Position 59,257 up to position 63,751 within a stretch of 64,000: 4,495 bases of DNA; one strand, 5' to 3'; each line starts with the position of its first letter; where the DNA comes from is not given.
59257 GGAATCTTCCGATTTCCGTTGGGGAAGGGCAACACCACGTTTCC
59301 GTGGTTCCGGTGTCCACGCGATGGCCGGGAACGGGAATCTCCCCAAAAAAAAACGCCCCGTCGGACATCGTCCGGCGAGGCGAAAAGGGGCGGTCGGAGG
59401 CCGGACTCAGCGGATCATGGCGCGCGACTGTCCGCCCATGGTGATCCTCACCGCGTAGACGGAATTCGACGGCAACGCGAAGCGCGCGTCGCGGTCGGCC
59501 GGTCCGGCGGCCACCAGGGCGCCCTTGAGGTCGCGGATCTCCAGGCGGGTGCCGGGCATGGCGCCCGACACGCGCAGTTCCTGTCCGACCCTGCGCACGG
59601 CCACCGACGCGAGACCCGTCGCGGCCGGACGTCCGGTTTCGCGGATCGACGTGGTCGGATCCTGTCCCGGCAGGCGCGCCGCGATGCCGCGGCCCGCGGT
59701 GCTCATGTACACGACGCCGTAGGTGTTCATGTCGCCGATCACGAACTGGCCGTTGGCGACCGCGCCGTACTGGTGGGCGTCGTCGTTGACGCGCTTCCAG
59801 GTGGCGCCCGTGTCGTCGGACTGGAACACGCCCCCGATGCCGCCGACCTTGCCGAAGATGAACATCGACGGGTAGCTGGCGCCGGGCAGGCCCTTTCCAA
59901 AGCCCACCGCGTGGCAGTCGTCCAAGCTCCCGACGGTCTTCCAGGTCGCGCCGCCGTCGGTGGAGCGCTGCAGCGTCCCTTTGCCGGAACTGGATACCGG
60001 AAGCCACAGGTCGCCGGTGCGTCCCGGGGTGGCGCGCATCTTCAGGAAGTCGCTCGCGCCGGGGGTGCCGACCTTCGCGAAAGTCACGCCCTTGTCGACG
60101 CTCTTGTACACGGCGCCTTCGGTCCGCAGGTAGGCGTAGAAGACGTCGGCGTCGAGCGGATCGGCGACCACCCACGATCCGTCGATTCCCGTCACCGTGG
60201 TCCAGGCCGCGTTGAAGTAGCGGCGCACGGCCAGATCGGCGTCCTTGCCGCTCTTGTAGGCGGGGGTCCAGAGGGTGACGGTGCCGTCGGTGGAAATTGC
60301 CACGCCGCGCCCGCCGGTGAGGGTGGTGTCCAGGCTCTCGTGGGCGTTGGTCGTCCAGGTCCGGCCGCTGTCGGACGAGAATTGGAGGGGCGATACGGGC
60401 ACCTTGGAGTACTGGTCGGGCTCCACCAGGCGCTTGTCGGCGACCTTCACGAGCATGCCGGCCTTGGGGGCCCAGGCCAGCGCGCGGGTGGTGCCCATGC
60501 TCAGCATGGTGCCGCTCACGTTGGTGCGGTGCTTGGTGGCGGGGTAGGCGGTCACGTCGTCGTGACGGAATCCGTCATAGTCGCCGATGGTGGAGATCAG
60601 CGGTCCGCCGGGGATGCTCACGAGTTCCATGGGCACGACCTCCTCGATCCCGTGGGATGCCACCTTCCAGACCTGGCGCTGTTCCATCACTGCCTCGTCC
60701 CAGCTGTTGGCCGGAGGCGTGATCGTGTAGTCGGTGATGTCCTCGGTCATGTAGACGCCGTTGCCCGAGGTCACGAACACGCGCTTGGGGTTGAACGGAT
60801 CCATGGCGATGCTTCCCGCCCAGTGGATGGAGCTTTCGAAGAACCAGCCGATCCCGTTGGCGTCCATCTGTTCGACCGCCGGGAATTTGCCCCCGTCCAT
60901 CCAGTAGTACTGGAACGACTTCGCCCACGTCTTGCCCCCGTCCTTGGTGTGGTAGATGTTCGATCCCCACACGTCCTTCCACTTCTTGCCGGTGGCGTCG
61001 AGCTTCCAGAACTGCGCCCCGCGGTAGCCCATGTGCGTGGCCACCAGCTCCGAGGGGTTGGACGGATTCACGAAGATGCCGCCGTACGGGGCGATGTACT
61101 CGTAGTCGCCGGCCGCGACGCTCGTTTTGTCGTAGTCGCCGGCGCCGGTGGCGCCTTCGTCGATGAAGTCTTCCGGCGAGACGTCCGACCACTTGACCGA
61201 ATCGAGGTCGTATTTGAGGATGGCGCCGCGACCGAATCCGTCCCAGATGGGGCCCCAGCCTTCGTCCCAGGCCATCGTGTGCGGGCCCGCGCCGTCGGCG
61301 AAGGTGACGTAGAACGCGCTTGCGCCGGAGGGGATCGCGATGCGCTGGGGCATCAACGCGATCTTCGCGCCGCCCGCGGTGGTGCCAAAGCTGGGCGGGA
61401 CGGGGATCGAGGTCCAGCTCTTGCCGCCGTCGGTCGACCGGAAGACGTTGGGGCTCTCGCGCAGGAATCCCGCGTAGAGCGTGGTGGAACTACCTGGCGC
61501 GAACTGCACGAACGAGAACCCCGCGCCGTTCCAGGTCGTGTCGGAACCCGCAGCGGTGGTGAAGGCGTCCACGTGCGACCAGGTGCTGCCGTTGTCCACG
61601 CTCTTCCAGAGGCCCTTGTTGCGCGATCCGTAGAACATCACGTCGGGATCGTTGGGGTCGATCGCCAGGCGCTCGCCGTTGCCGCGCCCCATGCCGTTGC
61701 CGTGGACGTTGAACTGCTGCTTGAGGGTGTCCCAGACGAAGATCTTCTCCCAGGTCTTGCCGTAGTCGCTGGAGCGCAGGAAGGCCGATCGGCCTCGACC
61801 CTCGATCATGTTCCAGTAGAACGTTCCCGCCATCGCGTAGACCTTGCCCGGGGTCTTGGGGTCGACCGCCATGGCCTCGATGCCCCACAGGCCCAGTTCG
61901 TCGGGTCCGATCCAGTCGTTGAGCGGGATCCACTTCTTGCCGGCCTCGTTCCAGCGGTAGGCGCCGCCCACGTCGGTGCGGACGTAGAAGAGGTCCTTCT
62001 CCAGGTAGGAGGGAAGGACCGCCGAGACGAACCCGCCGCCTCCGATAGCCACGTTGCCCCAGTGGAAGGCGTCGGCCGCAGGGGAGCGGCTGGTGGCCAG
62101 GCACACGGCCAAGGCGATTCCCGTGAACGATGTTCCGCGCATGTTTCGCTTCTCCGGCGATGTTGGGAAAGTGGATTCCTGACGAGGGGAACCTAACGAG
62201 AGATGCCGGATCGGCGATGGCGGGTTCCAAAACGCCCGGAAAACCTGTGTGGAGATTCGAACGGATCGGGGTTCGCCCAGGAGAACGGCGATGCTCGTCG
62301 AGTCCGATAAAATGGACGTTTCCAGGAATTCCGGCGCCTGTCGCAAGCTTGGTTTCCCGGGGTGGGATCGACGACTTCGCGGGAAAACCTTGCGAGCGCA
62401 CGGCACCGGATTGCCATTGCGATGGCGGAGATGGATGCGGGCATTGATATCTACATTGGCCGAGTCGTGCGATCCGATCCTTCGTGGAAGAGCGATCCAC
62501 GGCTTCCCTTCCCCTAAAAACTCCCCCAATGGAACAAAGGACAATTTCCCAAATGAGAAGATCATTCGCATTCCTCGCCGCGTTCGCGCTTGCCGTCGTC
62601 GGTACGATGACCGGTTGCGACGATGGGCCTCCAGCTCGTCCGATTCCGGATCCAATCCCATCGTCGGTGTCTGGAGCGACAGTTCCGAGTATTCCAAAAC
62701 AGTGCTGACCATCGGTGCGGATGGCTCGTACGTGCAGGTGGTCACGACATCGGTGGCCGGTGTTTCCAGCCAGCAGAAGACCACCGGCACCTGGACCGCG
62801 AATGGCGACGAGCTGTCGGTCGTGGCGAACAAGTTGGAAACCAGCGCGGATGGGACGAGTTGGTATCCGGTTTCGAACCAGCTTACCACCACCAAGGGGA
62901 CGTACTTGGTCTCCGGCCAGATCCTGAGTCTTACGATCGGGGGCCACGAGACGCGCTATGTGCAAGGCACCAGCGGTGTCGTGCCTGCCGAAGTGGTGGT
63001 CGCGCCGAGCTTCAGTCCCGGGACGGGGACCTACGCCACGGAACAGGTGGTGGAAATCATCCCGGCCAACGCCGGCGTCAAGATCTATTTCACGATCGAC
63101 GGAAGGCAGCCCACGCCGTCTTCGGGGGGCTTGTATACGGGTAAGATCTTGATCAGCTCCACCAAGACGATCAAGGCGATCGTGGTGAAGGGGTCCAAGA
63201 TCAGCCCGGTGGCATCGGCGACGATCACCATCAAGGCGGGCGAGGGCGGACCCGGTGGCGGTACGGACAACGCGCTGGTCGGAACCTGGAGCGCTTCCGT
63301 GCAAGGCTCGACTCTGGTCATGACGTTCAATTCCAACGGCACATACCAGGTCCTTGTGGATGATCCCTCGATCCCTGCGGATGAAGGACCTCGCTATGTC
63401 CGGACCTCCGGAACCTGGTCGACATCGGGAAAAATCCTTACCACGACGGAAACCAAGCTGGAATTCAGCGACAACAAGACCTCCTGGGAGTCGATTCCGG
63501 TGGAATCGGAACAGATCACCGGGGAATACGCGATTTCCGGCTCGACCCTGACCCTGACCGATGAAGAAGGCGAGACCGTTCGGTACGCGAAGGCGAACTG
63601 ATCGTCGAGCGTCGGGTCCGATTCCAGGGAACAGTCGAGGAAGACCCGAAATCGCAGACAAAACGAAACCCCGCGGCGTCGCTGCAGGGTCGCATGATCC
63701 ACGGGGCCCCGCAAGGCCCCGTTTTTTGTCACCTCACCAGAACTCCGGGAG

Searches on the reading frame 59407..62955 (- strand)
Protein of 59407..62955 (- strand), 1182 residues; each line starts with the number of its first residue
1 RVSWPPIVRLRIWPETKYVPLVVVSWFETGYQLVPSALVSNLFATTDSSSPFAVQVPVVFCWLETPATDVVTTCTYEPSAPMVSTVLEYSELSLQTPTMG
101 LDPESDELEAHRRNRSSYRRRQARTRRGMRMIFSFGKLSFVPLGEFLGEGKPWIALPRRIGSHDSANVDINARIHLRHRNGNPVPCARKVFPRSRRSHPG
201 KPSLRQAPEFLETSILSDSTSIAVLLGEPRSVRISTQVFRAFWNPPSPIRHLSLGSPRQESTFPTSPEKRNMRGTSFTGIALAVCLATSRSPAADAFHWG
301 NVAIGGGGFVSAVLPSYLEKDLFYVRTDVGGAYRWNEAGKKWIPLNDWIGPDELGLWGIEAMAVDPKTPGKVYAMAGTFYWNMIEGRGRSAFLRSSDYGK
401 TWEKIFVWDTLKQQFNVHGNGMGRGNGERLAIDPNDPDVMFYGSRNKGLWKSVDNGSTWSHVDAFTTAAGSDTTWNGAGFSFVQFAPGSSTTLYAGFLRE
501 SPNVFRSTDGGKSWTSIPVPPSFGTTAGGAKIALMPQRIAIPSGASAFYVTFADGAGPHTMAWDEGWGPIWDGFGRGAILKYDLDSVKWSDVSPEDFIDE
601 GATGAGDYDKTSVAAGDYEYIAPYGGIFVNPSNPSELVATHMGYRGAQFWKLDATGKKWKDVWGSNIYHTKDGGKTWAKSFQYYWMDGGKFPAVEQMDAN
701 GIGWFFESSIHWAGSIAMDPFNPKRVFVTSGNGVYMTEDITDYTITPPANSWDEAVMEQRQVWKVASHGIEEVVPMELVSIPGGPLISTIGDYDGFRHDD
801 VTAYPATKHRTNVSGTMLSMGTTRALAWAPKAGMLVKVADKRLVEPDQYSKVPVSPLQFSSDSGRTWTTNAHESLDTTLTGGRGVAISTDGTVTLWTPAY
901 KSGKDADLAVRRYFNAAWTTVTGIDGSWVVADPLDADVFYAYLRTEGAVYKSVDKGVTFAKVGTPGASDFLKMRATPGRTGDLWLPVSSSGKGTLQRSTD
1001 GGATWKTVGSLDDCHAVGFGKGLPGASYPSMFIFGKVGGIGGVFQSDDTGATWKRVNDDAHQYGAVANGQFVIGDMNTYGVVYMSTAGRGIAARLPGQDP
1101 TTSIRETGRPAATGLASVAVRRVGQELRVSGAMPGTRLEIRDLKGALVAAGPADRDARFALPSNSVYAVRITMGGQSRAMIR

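Call 11: search_protein_families(library=pfam, proteins=[window:59407-62955:-], max_evalue=0.001)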
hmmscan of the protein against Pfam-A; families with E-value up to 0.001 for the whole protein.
window:59407-62955:- (1182 aa): 2 families
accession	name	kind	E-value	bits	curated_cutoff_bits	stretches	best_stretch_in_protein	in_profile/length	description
PF15902.12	Sortilin-Vps10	-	5.2e-14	52.3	33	1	392-517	3-112/446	Sortilin, neurotensin receptor 3,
PF02012.26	BNR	-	2.5e-07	30.1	27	0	996-1007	1-12/12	BNR/Asp-box repeat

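Call 97: search_protein_families(library=ncbifam, proteins=[window:59407-62955:-], max_evalue=0.001)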
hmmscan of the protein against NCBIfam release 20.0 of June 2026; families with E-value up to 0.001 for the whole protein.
window:59407-62955:- (1182 aa): 1 family
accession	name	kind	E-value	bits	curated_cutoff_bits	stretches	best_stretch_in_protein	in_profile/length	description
NF045728.1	glycosyl_F510_1955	equivalog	2e-20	73.1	175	2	950-1088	75-206/246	F510_1955 family glycosylhydrolase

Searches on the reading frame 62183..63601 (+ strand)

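Call 11: search_protein_families(library=pfam, proteins=[window:62183-63601:+], max_evalue=0.001)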
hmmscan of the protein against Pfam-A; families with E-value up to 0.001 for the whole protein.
window:62183-63601:+ (472 aa): 5 families
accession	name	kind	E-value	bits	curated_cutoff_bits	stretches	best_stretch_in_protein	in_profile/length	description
PF13290.12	CHB_HEX_C_1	-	1.2e-15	57.6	22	1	279-340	1-61/67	Chitobiase/beta-hexosaminidase C-terminal domain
PF13287.12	Fn3_assoc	-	7.4e-10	39.2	23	1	293-347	4-58/59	Fn3 associated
PF13648.12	Lipocalin_4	-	7.1e-08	33.7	22.4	0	423-466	25-75/89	Lipocalin-like domain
PF18692.7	DUF5640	-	1.7e-06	28.3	28.5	0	363-392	1-29/85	Family of unknown function (DUF5640)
PF04170.18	NlpE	-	6.8e-05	24.1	22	0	172-235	14-74/86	NlpE N-terminal domain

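Call 97: search_protein_families(library=ncbifam, proteins=[window:62183-63601:+], max_evalue=0.001)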
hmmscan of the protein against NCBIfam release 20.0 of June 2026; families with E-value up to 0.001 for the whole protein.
window:62183-63601:+ (472 aa): 1 family
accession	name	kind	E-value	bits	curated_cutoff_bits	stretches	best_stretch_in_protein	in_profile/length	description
TIGR03066.1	Gem_osc_para_1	paralog_domain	6.3e-05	23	93.25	0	363-423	29-84/121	TIGR03066 family protein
